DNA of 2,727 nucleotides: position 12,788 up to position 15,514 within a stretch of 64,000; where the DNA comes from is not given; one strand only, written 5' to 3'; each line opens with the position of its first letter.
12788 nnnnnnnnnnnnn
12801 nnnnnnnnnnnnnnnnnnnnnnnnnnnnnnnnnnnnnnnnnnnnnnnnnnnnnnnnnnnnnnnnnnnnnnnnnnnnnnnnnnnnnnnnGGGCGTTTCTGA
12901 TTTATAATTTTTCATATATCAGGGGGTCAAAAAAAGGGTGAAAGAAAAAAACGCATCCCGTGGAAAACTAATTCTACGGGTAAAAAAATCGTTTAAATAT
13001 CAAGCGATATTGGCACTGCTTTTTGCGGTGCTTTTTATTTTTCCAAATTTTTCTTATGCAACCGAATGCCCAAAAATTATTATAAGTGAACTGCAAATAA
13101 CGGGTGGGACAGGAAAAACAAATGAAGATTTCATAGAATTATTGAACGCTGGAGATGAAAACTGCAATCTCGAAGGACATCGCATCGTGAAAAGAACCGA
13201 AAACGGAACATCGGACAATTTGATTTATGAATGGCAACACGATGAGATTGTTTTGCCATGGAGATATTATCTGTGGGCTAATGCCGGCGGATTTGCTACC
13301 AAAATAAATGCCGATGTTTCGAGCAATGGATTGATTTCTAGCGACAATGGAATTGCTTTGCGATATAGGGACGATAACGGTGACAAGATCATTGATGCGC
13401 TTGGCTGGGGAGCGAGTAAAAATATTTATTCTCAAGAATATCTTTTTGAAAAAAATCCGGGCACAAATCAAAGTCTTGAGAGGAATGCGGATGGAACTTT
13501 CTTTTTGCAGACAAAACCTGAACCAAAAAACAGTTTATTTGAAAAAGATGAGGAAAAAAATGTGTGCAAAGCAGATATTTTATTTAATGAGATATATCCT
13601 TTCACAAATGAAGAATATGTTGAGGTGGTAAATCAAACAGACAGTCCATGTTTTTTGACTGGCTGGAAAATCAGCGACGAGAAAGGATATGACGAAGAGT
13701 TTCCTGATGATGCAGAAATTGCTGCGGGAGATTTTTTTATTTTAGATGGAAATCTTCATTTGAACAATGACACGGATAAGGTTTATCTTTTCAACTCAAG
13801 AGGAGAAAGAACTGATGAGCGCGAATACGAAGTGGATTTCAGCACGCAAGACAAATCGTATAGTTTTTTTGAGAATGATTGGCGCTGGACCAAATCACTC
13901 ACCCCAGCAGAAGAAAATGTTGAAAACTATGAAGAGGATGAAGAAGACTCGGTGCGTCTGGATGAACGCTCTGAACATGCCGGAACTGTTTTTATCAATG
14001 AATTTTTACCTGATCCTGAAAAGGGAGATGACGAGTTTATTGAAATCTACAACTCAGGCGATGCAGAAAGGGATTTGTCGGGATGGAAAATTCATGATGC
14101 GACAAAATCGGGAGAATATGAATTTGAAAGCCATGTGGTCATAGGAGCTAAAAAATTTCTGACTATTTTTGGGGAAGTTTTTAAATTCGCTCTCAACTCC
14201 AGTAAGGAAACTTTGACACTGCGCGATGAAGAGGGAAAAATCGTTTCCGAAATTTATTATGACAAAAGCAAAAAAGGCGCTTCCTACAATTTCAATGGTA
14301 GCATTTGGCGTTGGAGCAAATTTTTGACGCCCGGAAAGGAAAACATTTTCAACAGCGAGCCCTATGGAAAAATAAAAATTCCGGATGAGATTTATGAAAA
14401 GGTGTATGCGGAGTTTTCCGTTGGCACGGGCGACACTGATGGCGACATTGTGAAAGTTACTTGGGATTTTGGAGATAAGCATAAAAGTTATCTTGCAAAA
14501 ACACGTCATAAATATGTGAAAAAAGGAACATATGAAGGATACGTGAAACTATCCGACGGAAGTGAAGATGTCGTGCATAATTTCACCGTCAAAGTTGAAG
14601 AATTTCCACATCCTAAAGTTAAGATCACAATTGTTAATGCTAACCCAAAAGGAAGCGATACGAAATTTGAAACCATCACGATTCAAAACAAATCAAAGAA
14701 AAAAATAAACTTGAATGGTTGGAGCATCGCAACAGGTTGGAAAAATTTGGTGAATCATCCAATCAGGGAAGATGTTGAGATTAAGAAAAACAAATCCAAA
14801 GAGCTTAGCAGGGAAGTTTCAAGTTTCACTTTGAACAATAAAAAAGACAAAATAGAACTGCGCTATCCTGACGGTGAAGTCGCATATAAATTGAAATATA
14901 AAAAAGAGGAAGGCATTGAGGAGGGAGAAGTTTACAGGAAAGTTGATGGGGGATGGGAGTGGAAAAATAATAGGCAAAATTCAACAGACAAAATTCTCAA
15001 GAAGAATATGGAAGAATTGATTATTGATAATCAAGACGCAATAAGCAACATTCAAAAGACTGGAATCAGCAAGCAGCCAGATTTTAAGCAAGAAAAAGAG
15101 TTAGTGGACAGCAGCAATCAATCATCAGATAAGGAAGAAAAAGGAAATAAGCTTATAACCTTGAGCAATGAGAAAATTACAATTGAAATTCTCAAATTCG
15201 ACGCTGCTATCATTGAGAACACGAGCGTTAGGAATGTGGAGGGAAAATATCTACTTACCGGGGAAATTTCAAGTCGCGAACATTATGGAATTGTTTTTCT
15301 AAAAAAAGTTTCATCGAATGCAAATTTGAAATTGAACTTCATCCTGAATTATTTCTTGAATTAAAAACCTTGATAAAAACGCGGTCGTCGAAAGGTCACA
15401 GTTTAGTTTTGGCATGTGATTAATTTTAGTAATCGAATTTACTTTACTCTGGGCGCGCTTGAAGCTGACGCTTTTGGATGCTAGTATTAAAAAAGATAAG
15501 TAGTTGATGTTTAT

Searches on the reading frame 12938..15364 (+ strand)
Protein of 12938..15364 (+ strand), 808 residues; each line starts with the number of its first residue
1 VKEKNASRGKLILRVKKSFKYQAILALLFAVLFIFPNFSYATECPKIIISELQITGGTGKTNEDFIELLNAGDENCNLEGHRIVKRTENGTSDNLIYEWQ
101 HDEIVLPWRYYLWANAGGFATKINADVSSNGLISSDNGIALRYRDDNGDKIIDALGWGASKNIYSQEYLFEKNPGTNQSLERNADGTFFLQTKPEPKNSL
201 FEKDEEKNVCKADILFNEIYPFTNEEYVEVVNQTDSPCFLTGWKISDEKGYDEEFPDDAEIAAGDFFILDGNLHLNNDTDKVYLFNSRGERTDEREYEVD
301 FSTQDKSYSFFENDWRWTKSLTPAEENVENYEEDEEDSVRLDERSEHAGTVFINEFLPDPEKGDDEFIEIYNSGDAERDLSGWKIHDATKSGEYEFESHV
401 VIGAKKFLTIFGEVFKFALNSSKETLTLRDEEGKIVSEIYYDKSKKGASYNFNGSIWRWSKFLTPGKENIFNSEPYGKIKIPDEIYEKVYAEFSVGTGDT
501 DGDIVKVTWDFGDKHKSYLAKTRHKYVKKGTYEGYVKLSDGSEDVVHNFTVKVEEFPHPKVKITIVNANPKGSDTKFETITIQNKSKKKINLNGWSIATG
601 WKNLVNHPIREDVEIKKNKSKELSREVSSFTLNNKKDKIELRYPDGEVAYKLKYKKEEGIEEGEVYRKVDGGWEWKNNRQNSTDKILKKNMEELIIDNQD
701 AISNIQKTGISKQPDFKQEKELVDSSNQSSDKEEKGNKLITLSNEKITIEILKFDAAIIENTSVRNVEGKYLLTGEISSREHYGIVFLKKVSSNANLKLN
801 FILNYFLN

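Call 7: search_protein_families(library=pfam, proteins=[window:12938-15364:+], max_evalue=0.001)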
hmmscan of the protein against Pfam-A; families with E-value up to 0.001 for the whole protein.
window:12938-15364:+ (808 aa): 3 families
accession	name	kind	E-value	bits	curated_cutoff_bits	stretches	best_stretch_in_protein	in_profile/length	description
PF00932.25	LTD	-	8.2e-51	171.4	34.3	4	347-441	4-107/109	Lamin Tail Domain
PF18911.6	PKD_4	-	2.3e-09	37.6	27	1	472-544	1-74/85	PKD domain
PF00801.26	PKD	-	0.00016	22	23.5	1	493-543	19-70/80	PKD domain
